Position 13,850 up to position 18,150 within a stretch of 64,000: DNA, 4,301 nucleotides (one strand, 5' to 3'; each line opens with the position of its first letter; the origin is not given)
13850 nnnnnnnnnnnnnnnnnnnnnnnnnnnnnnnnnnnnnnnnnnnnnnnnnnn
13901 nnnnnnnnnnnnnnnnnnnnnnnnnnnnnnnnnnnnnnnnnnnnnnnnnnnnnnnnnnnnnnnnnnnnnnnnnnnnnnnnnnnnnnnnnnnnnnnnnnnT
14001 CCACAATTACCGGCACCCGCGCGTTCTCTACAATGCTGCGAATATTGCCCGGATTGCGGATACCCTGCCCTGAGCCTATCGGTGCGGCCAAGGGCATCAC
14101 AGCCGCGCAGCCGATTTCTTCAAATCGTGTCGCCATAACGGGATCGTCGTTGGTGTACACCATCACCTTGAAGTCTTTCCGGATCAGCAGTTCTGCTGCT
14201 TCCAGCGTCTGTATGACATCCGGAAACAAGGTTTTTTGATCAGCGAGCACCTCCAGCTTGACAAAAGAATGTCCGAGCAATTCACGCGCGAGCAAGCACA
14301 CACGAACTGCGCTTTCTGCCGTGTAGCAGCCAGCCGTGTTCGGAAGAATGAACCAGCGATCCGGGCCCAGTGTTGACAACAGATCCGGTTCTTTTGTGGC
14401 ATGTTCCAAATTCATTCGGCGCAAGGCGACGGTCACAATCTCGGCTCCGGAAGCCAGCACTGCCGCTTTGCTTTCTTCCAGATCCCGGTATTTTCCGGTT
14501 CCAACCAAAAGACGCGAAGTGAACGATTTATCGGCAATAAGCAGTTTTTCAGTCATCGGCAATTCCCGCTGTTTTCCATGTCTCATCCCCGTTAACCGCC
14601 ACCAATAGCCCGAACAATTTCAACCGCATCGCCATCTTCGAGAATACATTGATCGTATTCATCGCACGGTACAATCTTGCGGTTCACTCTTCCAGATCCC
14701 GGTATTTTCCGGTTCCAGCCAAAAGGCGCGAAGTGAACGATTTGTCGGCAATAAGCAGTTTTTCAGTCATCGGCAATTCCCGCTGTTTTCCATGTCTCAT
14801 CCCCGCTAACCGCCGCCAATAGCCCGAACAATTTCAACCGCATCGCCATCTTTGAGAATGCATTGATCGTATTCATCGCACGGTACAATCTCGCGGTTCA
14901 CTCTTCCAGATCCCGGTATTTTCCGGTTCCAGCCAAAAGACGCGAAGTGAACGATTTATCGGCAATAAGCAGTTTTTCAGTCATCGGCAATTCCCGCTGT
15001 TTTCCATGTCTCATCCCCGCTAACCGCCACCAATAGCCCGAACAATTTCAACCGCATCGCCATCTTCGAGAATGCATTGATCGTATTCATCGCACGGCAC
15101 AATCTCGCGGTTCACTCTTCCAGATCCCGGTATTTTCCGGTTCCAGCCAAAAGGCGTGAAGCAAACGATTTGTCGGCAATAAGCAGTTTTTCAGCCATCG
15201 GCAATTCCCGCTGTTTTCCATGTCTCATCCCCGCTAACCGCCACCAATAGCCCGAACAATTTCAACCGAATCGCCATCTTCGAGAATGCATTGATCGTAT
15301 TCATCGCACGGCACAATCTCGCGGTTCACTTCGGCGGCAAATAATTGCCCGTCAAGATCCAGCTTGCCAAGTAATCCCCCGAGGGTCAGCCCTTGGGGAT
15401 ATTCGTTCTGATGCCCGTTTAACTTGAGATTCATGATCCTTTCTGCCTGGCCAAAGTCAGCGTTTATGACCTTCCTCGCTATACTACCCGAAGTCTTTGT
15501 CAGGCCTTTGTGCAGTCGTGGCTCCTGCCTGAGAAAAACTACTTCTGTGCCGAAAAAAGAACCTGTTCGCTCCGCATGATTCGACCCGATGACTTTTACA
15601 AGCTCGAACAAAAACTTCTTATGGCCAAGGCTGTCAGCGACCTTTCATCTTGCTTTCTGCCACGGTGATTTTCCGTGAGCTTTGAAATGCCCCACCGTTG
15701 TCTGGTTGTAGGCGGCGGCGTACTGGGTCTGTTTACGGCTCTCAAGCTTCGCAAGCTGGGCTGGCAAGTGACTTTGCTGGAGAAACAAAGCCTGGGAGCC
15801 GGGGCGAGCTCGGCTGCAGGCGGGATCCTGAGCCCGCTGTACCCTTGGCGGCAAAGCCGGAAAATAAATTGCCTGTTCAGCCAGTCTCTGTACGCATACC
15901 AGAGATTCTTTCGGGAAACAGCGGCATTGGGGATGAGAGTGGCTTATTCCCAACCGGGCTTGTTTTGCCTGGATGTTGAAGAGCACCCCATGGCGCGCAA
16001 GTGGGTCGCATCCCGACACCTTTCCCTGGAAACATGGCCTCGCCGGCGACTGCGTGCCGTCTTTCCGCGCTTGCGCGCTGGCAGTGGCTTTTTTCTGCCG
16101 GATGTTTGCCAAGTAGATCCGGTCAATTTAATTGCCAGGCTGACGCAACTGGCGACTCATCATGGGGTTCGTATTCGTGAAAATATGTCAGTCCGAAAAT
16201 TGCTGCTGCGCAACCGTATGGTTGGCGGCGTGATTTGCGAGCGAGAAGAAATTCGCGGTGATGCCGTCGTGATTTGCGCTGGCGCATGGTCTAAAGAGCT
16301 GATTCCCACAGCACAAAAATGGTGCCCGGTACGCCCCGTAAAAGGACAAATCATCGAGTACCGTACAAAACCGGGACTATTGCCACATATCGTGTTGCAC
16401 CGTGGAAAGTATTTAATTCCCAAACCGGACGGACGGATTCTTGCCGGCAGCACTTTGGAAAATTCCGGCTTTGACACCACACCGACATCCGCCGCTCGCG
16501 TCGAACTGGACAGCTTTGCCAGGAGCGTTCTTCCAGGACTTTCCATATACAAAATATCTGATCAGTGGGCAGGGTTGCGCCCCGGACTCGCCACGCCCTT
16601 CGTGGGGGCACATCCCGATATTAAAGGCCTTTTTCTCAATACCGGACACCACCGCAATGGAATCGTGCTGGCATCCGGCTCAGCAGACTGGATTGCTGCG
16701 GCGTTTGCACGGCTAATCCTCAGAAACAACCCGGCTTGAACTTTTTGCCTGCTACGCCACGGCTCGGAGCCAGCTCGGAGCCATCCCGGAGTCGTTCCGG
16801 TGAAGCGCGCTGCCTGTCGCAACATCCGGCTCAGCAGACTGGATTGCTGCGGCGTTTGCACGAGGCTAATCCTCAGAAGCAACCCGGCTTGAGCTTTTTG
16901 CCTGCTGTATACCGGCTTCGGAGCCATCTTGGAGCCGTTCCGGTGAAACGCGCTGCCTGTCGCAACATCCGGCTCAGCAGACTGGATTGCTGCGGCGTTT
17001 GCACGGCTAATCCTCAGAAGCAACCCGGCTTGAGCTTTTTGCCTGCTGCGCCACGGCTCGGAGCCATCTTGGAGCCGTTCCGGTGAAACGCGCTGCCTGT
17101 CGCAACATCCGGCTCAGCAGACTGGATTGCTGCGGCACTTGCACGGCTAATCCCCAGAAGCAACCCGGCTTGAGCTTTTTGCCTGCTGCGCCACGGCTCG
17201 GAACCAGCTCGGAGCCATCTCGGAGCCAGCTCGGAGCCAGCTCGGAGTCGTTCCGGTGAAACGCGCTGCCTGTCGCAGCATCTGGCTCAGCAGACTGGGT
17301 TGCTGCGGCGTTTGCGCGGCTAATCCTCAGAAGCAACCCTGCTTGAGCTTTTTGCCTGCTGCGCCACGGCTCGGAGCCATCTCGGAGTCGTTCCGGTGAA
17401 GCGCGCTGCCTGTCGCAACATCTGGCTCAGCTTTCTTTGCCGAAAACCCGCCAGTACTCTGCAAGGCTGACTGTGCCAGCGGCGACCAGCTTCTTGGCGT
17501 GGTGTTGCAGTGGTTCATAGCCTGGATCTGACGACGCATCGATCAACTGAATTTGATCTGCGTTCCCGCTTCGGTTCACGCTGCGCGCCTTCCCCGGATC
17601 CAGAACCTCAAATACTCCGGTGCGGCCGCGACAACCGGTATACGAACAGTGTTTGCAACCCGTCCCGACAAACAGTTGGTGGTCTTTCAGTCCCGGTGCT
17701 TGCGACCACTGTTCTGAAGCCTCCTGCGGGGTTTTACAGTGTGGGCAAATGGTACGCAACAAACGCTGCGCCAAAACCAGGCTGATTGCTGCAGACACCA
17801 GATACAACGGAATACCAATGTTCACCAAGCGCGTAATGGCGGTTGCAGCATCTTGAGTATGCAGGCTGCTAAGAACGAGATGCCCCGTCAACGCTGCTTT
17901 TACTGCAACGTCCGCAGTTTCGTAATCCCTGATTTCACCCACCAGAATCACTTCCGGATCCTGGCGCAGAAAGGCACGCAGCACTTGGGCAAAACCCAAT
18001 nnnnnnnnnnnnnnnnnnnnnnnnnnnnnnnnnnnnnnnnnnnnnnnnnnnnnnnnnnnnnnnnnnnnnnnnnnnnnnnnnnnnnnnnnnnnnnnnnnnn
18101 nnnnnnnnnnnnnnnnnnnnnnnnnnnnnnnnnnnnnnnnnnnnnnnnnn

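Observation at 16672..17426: thiO 3'-end repeat array fills the entire convergent intergenic gap up to the ATPase stop codon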

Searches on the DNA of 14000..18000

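Call 20: search_rna_families(source=window, start=14000, end=18000, threshold=evalue, max_evalue=1)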
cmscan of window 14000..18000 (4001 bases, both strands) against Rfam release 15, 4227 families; matches with E-value up to 1: 0.
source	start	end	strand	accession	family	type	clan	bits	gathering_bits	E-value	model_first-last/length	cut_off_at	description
